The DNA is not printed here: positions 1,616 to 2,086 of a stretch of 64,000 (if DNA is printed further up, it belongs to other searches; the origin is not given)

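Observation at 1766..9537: Duplicated two-gene cassette: giant T9SS-sorted protein followed 12 nt later by an unannotated 56/57-aa acidic peptide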

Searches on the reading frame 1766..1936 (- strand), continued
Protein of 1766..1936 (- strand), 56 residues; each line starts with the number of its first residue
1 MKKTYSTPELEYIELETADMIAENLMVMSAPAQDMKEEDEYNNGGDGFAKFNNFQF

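Call 109: list_cluster_members(proteins=[P0001, P0002, P0005, P0010, P0011, P0013, P0016, P0018])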
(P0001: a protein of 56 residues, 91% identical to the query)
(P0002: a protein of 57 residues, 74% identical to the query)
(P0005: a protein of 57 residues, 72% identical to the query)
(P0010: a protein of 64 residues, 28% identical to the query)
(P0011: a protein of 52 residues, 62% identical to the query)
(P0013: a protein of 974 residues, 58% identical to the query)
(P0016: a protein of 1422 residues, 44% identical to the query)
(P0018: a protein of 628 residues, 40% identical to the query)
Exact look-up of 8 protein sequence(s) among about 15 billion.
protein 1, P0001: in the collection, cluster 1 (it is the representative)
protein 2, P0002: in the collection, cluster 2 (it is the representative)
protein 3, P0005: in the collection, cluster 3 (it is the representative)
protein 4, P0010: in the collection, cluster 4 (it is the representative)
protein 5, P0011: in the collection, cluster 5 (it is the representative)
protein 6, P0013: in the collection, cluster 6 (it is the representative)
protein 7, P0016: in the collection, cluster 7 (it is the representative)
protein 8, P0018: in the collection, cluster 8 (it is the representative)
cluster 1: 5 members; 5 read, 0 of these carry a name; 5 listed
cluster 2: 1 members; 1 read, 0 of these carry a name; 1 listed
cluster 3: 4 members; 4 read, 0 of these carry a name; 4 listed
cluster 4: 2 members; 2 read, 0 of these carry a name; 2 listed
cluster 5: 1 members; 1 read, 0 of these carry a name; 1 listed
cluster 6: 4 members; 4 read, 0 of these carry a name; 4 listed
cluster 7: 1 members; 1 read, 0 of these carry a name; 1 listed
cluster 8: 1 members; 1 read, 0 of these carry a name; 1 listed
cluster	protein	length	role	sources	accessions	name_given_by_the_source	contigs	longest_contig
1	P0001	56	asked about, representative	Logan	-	-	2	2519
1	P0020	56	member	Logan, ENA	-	-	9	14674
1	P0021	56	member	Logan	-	-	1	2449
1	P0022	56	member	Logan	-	-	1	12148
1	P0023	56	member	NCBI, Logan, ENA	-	-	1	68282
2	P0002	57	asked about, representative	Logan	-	-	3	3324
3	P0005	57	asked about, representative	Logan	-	-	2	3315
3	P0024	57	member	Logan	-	-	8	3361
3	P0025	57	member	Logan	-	-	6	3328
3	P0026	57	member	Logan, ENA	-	-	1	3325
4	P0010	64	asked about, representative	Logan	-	-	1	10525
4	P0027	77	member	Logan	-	-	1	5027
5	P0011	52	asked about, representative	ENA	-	-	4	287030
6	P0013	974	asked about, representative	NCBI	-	-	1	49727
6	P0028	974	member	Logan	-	-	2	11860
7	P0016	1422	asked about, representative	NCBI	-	-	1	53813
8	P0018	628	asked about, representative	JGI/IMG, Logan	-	-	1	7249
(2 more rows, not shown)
